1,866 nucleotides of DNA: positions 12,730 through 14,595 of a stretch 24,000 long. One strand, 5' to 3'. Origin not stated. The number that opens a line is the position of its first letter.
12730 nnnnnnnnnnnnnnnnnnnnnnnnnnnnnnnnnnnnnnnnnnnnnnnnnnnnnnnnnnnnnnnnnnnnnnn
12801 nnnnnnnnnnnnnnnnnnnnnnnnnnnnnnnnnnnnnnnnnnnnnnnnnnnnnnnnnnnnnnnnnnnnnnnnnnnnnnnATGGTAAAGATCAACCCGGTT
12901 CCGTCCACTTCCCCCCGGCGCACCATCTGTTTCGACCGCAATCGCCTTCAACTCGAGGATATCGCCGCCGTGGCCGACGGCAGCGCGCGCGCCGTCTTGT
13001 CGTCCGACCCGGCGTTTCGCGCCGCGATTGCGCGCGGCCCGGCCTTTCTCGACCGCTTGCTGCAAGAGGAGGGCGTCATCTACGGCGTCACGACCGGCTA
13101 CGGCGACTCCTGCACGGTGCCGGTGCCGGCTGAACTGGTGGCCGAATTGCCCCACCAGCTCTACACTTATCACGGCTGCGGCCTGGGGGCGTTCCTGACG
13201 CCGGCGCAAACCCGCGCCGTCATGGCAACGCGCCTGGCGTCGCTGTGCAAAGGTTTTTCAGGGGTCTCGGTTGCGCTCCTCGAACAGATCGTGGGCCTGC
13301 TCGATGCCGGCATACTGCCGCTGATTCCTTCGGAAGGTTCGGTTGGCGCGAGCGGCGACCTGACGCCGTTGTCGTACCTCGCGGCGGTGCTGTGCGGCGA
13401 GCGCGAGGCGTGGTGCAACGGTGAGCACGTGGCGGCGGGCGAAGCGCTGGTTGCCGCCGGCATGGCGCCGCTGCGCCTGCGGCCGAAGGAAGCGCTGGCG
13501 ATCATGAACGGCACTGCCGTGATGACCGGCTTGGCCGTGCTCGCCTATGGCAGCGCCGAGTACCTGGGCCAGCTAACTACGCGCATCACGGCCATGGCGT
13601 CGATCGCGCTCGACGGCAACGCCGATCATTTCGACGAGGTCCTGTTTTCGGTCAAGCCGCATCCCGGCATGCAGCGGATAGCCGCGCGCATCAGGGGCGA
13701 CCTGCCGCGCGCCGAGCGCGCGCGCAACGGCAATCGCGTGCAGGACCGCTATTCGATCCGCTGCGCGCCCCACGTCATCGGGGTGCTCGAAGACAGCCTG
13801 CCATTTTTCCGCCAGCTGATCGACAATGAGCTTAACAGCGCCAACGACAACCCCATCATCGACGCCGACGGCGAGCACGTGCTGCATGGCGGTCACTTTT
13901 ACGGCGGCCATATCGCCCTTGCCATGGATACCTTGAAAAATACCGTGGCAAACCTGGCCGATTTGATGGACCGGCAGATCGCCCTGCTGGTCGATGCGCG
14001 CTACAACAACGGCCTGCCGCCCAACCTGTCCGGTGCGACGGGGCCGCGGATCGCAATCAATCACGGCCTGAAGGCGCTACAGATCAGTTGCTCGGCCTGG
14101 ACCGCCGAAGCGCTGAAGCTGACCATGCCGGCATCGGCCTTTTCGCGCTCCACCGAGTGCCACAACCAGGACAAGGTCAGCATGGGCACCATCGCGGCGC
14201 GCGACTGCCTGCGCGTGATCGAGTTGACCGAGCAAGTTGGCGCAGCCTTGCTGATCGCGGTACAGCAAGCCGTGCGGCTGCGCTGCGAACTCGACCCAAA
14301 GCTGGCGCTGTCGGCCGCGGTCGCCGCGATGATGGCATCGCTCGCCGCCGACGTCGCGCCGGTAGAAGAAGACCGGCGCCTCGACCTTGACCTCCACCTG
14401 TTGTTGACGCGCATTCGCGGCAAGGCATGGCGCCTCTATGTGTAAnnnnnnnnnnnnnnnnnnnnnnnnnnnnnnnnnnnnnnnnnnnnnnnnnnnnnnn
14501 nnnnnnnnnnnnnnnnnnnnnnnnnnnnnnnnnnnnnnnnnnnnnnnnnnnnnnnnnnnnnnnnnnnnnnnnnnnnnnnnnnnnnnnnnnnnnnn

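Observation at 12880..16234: Complete tal-pyp-pcl photoactive yellow protein cassette in a betaproteobacterial context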

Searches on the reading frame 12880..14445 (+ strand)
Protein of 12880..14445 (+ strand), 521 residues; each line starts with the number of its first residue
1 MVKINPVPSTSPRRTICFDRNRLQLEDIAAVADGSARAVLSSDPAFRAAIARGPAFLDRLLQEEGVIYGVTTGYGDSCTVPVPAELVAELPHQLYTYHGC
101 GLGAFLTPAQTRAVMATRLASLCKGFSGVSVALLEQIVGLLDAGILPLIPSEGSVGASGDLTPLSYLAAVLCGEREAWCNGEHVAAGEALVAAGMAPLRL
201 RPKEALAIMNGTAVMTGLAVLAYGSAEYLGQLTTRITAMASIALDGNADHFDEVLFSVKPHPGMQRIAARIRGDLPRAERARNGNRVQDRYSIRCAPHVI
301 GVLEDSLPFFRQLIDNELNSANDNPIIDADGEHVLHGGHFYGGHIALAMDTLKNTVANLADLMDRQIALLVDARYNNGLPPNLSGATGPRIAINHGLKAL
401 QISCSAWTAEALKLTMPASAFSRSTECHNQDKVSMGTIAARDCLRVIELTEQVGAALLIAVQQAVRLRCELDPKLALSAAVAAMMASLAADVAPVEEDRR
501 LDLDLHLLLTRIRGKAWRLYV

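Call 3: search_protein_families(library=pfam, proteins=[window:12880-14445:+])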
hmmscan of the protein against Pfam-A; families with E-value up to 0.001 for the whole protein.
window:12880-14445:+ (521 aa): 1 family
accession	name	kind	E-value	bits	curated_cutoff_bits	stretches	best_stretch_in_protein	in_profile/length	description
PF00221.24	Lyase_aromatic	-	1.6e-154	515.5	27.3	1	23-486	1-462/466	Aromatic amino acid lyase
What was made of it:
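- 12880..14445 (+): tal: MIO-dependent aromatic amino-acid ammonia-lyase, 521 aa, predicted tyrosine ammonia-lyase of the 'Tyr-His' type. PF00221 at 1.6e-154 (call 3).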

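Call 5: search_protein_families(library=ncbifam, proteins=[window:12880-14445:+], max_evalue=0.01)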
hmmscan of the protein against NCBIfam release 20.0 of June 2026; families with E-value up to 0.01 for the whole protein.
window:12880-14445:+ (521 aa): 8 families
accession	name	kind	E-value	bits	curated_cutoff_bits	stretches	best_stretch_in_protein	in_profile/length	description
TIGR01225.1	hutH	equivalog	6.7e-118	394.3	539.15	1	17-516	2-493/506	histidine ammonia-lyase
NF006871.0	PRK09367.1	subfamily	1.3e-116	390.3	524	1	15-514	3-494/505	histidine ammonia-lyase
NF041222.1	BagA_FevW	exception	1.1e-112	377.4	1000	2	286-510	289-512/529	bagremycin/ferroverdin biosynthesis tyrosine ammonia-lyase BagA/FevW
TIGR04475.1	Phe_D_beta_mut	equivalog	8e-94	315.1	800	2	20-280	7-265/510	phenylalanine aminomutase (D-beta-phenylalanine forming)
NF053541.1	FlxA_rubin_TAL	equivalog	1.1e-93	314.4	700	1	45-500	21-484/498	flexirubin biosynthesis tyrosine ammonia-lyase FlxA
TIGR01226.1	phe_am_lyase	equivalog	1.3e-91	308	519.15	1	14-484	31-518/680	phenylalanine ammonia-lyase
TIGR03832.1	Tyr_2_3_mutase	equivalog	8.5e-81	272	501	1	19-505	2-500/507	tyrosine 2,3-aminomutase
TIGR04473.1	taxol_Phe_23mut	exception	1.4e-59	202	1250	1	41-491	53-517/687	phenylalanine aminomutase (L-beta-phenylalanine forming)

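Call 10: search_solved_structures(query=window:12880-14445:+, show_alignments=0, max_evalue=1e-20)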
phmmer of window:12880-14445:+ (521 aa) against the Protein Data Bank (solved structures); distinct sequences matched with E-value up to 1e-20: 39.
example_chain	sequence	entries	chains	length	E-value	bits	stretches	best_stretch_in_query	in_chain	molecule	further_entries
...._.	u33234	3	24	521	6.8e-74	252.7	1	11-512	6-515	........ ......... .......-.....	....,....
2o6y_A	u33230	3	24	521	9.6e-74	252.2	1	11-512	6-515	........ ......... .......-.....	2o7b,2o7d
3unv_A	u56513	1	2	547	1e-69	238.9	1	23-469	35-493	AdmH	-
7tqr_A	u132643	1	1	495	3.2e-67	230.7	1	18-463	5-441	Probable histidine ammonia-lyase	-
9pkj_A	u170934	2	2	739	6.7e-64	219.7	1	21-484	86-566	Phenylalanine ammonia-lyase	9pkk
2nyn_A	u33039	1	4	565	1e-63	219.1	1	16-469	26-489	Phenylalanine/histidine ammonia-lyase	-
2nyf_A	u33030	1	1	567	1.2e-63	218.9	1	16-469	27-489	Nostoc punctiforme phenylalanine ammonia lyase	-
3czo_A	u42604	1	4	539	1.3e-63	218.7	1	19-469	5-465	Histidine ammonia-lyase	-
6at7_A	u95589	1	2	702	2.1e-63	218.1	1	20-472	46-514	Phenylalanine ammonia-lyase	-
5ltm_B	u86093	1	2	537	4.6e-63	216.9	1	19-469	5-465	phenylalanine ammonia lyase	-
9pkh_A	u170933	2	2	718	1e-62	215.8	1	21-484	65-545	Phenylalanine ammonia-lyase | Phenylalanine ammonia-lyase from Joinvillea ascendens in complex with tyrosine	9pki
6f6t_A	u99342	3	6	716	1.7e-62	215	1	23-474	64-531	Phenylalanine ammonia-lyase 1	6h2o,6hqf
1w27_A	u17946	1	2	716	1.7e-62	215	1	23-474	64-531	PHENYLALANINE AMMONIA-LYASE 1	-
6rgs_A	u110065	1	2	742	2.7e-62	214.4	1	23-474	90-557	Phenylalanine ammonia-lyase 1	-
6v6h_A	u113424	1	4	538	1.8e-61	211.7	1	41-518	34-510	Histidine ammonia-lyase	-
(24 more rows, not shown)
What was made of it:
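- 12880..14445 (+): Best PDB hit is RsTAL 2O6Y/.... at about 1e-73 (call 10).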

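Call 12: search_solved_structures(query=window:12880-14445:+, show_alignments=2, max_evalue=1e-72)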
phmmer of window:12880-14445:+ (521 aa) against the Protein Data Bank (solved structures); distinct sequences matched with E-value up to 1e-72: 2.
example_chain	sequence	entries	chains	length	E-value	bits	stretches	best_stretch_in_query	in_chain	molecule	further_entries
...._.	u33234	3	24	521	6.8e-74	252.7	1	11-512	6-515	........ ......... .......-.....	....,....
2o6y_A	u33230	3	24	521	9.6e-74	252.2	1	11-512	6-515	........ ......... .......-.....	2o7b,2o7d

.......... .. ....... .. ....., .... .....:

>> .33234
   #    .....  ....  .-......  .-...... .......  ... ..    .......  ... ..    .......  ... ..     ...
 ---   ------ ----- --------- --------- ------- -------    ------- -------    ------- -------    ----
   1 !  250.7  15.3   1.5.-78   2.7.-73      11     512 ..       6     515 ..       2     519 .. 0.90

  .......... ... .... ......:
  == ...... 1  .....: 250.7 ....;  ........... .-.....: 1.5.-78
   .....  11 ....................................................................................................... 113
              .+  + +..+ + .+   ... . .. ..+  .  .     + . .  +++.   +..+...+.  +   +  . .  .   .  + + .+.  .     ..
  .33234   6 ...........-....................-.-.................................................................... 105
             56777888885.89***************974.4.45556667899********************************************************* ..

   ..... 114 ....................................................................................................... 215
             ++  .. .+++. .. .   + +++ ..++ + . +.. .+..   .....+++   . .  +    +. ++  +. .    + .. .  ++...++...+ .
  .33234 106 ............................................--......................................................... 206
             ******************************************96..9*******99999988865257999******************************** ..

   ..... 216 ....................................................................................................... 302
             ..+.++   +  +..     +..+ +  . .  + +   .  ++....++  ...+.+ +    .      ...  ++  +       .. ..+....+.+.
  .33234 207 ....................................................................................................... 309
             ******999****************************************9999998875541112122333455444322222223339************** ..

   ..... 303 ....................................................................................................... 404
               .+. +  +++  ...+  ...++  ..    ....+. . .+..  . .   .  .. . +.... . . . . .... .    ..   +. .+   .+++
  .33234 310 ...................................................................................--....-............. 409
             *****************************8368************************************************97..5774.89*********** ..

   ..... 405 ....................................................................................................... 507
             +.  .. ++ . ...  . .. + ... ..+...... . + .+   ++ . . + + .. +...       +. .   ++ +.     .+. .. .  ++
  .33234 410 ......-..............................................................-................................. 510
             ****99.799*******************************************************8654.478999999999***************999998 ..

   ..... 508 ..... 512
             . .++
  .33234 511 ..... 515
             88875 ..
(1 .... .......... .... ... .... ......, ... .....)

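Call 27: find_homologous_proteins(query=window:12880-14445:+)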
Query window:12880-14445:+ (521 aa): 8000 proteins with E <= 0.001 among 8000 candidates; the best 120 are listed.
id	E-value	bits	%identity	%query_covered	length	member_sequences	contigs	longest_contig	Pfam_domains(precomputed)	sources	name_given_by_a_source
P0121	0.0e+0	1034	91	100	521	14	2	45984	PF00221.25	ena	-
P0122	3.0e-298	1008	87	100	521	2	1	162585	PF00221.25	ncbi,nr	ncbi:MAG: aromatic amino acid lyase [Glaciimonas sp.]|nr:aromatic amino acid lyase [Glaciimonas sp.]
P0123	2.4e-289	978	85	100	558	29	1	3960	PF00221.25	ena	-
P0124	4.1e-275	931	64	86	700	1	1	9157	PF00221.25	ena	-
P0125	2.5e-259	879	78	99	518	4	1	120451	PF00221.25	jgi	jgi:histidine ammonia-lyase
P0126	3.6e-257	872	77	98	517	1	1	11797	PF00221.25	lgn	-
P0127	1.1e-256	870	77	99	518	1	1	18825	PF00221.25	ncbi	-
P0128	1.2e-256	870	78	98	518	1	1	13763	PF00221.25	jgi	jgi:histidine ammonia-lyase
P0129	1.6e-256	870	77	99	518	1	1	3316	PF00221.25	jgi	jgi:histidine ammonia-lyase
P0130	2.9e-256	869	78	98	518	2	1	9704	PF00221.25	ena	-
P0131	3.1e-256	869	78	99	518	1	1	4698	PF00221.25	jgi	jgi:histidine ammonia-lyase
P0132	4.4e-256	869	77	98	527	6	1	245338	PF00221.25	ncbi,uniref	ncbi:HAL/PAL/TAL family ammonia-lyase [Undibacterium sp. Ji49W]|uniref:HAL/PAL/TAL family ammonia-ly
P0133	6.4e-256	868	77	99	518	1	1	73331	PF00221.25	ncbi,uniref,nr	ncbi:aromatic amino acid ammonia-lyase [Janthinobacterium sp.]|uniref:HAL/PAL/TAL family ammonia-lya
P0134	1.0e-255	867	77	98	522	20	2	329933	PF00221.25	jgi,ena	jgi:histidine ammonia-lyase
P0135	1.1e-255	867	76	99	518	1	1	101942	PF00221.25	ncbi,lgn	ncbi:histidine ammonia-lyase [Oxalobacteraceae bacterium GrIS 1.11]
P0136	1.5e-255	867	77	98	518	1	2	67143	PF00221.25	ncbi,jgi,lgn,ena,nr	ncbi:MAG TPA: histidine ammonia-lyase [Janthinobacterium sp.]|nr:histidine ammonia-lyase [Janthinoba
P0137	1.7e-255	867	77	97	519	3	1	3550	PF00221.25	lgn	-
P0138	2.2e-255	866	80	96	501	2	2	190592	PF00221.25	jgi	jgi:histidine ammonia-lyase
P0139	2.3e-255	866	78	97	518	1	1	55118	PF00221.25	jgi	jgi:histidine ammonia-lyase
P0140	3.8e-255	865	77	98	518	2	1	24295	PF00221.25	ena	-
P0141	5.7e-255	865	76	99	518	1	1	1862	PF00221.25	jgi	jgi:histidine ammonia-lyase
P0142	7.8e-255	864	76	99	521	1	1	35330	PF00221.25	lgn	-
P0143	9.3e-255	864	75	99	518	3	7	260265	PF00221.25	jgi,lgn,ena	-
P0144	1.6e-254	863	77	98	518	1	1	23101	PF00221.25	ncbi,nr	ncbi:MAG: aromatic amino acid lyase [Burkholderiales bacterium]|nr:aromatic amino acid lyase [Burkho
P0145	1.7e-254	863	76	99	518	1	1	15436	PF00221.25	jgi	jgi:histidine ammonia-lyase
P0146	1.7e-254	863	76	100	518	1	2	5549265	PF00221.25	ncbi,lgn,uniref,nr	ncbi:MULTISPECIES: HAL/PAL/TAL family ammonia-lyase [unclassified Janthinobacterium]|uniref:HAL/PAL/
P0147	2.0e-254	863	78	98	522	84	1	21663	PF00221.25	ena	-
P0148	2.0e-254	863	77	98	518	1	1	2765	PF00221.25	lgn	-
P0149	3.0e-254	862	76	99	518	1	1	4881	PF00221.25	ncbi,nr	ncbi:MAG TPA: aromatic amino acid ammonia-lyase [Janthinobacterium sp.]|nr:aromatic amino acid ammon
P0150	3.4e-254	862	76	99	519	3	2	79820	PF00221.25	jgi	jgi:histidine ammonia-lyase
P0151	3.4e-254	862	76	99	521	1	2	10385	PF00221.25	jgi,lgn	jgi:histidine ammonia-lyase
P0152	4.0e-254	862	76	99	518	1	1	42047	PF00221.25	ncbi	-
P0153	4.1e-254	862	76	99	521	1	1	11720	PF00221.25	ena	-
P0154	4.9e-254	862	77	98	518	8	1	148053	PF00221.25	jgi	jgi:histidine ammonia-lyase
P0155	5.9e-254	861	76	99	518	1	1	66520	PF00221.25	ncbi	-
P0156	7.1e-254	861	77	98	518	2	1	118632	PF00221.25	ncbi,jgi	-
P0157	7.5e-254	861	76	99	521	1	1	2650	PF00221.25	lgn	-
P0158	1.2e-253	861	76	99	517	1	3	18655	PF00221.25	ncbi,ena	-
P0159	2.0e-253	860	77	98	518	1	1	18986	PF00221.25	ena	-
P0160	2.0e-253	860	76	99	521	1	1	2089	PF00221.25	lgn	-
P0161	2.0e-253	860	78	97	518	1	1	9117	PF00221.25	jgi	jgi:histidine ammonia-lyase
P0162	2.4e-253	859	76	99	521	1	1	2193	PF00221.25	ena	-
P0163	2.6e-253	859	77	98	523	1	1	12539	PF00221.25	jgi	jgi:histidine ammonia-lyase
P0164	2.9e-253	859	77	98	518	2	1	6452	PF00221.25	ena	-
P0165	4.4e-253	859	77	98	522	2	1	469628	PF00221.25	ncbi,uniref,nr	ncbi:histidine ammonia-lyase [Janthinobacterium sp. UMAB-60]|uniref:HAL/PAL/TAL family ammonia-lyase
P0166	5.6e-253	858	77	99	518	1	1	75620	PF00221.25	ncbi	ncbi:MAG: histidine ammonia-lyase [Massilia sp.]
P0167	5.8e-253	858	76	100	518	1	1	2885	PF00221.25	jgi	jgi:histidine ammonia-lyase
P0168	6.2e-253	858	75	99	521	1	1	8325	PF00221.25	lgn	-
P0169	6.9e-253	858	75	99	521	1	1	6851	PF00221.25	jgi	-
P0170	7.7e-253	858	76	99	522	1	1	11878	PF00221.25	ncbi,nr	ncbi:MAG: aromatic amino acid ammonia-lyase [Undibacterium sp.]|nr:aromatic amino acid ammonia-lyase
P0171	1.0e-252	857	76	99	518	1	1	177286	PF00221.25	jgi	jgi:histidine ammonia-lyase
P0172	1.0e-252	857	77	99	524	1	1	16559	PF00221.25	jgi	jgi:histidine ammonia-lyase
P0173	1.1e-252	857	77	97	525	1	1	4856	PF00221.25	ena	-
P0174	1.1e-252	857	75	99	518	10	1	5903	PF00221.25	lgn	-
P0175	1.4e-252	857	76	99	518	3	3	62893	PF00221.25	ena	-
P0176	2.0e-252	856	76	99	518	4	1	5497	PF00221.25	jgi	jgi:histidine ammonia-lyase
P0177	2.5e-252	856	75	99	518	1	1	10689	PF00221.25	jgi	jgi:histidine ammonia-lyase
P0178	2.8e-252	856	76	98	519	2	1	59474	PF00221.25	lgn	-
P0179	3.1e-252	856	76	99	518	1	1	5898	PF00221.25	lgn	-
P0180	3.2e-252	856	76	98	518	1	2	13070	PF00221.25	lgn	-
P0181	3.6e-252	856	76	99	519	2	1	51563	PF00221.25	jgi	jgi:histidine ammonia-lyase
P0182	4.0e-252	855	77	97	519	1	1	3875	PF00221.25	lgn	-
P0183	4.1e-252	855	76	98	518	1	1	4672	PF00221.25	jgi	jgi:histidine ammonia-lyase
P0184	5.3e-252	855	76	97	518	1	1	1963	PF00221.25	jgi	jgi:histidine ammonia-lyase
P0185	5.6e-252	855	76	99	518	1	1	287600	PF00221.25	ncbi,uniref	ncbi:HAL/PAL/TAL family ammonia-lyase [Undibacterium sp. TJN19]|uniref:HAL/PAL/TAL family ammonia-ly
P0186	1.1e-251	854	77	97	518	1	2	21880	PF00221.25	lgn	-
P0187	1.2e-251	854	76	97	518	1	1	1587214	PF00221.25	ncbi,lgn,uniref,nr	ncbi:HAL/PAL/TAL family ammonia-lyase [Undibacterium pigrum]|uniref:tyrosine ammonia-lyase n=1 Tax=U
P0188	1.3e-251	854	76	99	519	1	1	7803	PF00221.25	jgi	jgi:histidine ammonia-lyase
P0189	1.5e-251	854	76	99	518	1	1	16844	PF00221.25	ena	-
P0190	1.6e-251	853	76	97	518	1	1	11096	PF00221.25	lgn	-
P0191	1.8e-251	853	77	98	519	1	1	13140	PF00221.25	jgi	jgi:histidine ammonia-lyase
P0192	1.9e-251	853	77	98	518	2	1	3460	PF00221.25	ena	-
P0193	1.9e-251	853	77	97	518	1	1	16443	PF00221.25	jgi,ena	jgi:histidine ammonia-lyase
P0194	1.9e-251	853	74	100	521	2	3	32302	PF00221.25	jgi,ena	-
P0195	2.1e-251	853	77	98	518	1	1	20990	PF00221.25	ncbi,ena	-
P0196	2.5e-251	853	76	99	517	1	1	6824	PF00221.25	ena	-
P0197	2.7e-251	853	75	99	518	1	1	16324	PF00221.25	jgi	jgi:histidine ammonia-lyase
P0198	2.7e-251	853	78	98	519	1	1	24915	PF00221.25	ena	-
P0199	2.9e-251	853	75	99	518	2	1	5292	PF00221.25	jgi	jgi:histidine ammonia-lyase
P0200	3.0e-251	853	78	98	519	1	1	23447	PF00221.25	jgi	jgi:histidine ammonia-lyase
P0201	3.7e-251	852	75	99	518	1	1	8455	PF00221.25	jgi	jgi:histidine ammonia-lyase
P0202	4.3e-251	852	76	98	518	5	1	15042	PF00221.25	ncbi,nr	ncbi:MAG: aromatic amino acid ammonia-lyase [Undibacterium sp.]|nr:aromatic amino acid ammonia-lyase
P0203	6.4e-251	851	77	97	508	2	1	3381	PF00221.25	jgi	jgi:histidine ammonia-lyase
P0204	7.0e-251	851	76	99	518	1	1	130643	PF00221.25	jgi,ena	-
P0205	8.9e-251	851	76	97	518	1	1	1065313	PF00221.25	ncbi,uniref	ncbi:HAL/PAL/TAL family ammonia-lyase [Undibacterium sp. Di27W]|uniref:HAL/PAL/TAL family ammonia-ly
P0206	9.3e-251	851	76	98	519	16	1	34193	PF00221.25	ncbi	-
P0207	9.8e-251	851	75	99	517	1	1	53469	PF00221.25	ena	-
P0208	1.2e-250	851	76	97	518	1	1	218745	PF00221.25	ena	-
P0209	1.8e-250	850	75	99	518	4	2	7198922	PF00221.25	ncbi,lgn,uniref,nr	ncbi:histidine ammonia-lyase [Rugamonas sp. CCM 8940]|uniref:HAL/PAL/TAL family ammonia-lyase n=1 Ta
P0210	2.0e-250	850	76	97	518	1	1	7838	PF00221.25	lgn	-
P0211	2.1e-250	850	75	98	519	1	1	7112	PF00221.25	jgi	jgi:histidine ammonia-lyase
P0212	2.3e-250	850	75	99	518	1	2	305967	PF00221.25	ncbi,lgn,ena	-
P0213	2.4e-250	850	75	99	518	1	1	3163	PF00221.25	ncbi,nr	ncbi:MAG TPA: aromatic amino acid ammonia-lyase [Oxalicibacterium sp.]|nr:aromatic amino acid ammoni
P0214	2.8e-250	849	77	98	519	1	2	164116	PF00221.25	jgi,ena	-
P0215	3.2e-250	849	76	97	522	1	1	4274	PF00221.25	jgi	jgi:histidine ammonia-lyase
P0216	3.2e-250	849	75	99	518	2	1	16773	PF00221.25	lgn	-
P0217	3.3e-250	849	76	97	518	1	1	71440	PF00221.25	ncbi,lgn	ncbi:MAG: aromatic amino acid ammonia-lyase [Pseudomonadota bacterium]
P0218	3.5e-250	849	75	99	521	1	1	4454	PF00221.25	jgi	jgi:histidine ammonia-lyase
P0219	3.7e-250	849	76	97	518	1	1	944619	PF00221.25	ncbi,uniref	ncbi:HAL/PAL/TAL family ammonia-lyase [Undibacterium sp. Ji83W]|uniref:HAL/PAL/TAL family ammonia-ly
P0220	5.1e-250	849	75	98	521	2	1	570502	PF00221.25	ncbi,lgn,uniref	ncbi:HAL/PAL/TAL family ammonia-lyase [Burkholderia sp. LMU1-1-1.1]|uniref:HAL/PAL/TAL family ammoni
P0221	5.3e-250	848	75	99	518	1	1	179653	PF00221.25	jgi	jgi:histidine ammonia-lyase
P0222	6.8e-250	848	74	99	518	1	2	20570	PF00221.25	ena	-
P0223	8.3e-250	848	75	99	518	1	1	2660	PF00221.25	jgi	jgi:histidine ammonia-lyase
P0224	1.2e-249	847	75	99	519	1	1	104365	PF00221.25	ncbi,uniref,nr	ncbi:HAL/PAL/TAL family ammonia-lyase [Massilia glaciei]|uniref:tyrosine ammonia-lyase n=1 Tax=Massi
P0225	1.3e-249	847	75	98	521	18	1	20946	PF00221.25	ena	-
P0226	1.4e-249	847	76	97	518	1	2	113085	PF00221.25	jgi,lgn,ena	-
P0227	1.4e-249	847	75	99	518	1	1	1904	PF00221.25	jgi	-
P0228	1.4e-249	847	76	98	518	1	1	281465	PF00221.25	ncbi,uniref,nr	ncbi:HAL/PAL/TAL family ammonia-lyase [Pseudoduganella violaceinigra]|uniref:HAL/PAL/TAL family ammo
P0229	1.6e-249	847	74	100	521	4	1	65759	PF00221.25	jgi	jgi:histidine ammonia-lyase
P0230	1.7e-249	847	76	99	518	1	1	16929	PF00221.25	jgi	-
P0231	2.3e-249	846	75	98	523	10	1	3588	PF00221.25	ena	-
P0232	2.5e-249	846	75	99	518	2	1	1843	PF00221.25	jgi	jgi:histidine ammonia-lyase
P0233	2.7e-249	846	76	99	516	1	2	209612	PF00221.25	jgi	-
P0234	2.8e-249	846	76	98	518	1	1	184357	PF00221.25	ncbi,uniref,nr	ncbi:HAL/PAL/TAL family ammonia-lyase [Massilia scottii]|uniref:HAL/PAL/TAL family ammonia-lyase n=1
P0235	2.8e-249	846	74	99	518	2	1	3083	PF00221.25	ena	-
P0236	3.1e-249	846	76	98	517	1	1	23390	PF00221.25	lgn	-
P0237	3.1e-249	846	74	99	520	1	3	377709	PF00221.25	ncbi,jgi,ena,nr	ncbi:MAG: histidine ammonia-lyase [Burkholderiales bacterium RIFCSPLOWO2_02_FULL_57_36]|nr:MAG: hist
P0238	3.2e-249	846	74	98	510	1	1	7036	PF00221.25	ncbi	-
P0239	3.6e-249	846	75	99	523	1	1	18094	PF00221.25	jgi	jgi:histidine ammonia-lyase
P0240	3.6e-249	846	76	98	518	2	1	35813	PF00221.25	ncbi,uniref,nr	ncbi:histidine ammonia-lyase [Rugamonas sp.]|uniref:HAL/PAL/TAL family ammonia-lyase n=1 Tax=Rugamon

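Call 28: find_encoding_contigs(protein=P0146, flank=10000, max_places=2)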
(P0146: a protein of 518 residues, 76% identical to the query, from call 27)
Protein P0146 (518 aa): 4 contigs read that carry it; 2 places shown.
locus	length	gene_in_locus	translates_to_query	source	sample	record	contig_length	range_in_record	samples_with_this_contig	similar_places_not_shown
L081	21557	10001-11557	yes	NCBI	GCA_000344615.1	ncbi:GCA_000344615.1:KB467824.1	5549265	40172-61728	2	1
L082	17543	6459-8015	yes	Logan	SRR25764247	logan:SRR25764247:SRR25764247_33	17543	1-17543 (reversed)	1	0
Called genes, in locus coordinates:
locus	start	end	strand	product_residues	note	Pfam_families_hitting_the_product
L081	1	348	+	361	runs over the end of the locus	PF13531:SBP_bac_11, PF01547:SBP_bac_1, PF13416:SBP_bac_8, PF13343:SBP_bac_6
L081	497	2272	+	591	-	PF00528:BPD_transp_1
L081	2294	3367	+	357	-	PF00005:ABC_tran, PF13304:AAA_21 (faint)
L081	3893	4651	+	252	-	PF13723:Ketoacyl-synt_2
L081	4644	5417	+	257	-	PF01553:Acyltransferase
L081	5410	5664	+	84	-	PF00550:PP-binding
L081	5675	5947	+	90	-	PF00550:PP-binding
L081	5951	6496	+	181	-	-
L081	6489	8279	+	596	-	PF00501:AMP-binding, PF22818:ApeI-like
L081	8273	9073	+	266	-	PF00535:Glycos_transf_2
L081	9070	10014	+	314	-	PF03279:Lip_A_acyltrans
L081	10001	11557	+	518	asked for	PF00221:Lyase_aromatic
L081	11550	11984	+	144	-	PF13279:4HBT_2, PF03061:4HBT (weak)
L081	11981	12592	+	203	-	PF19574:LolA_3, PF03548:LolA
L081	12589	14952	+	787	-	PF03176:MMPL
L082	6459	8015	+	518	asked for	PF00221:Lyase_aromatic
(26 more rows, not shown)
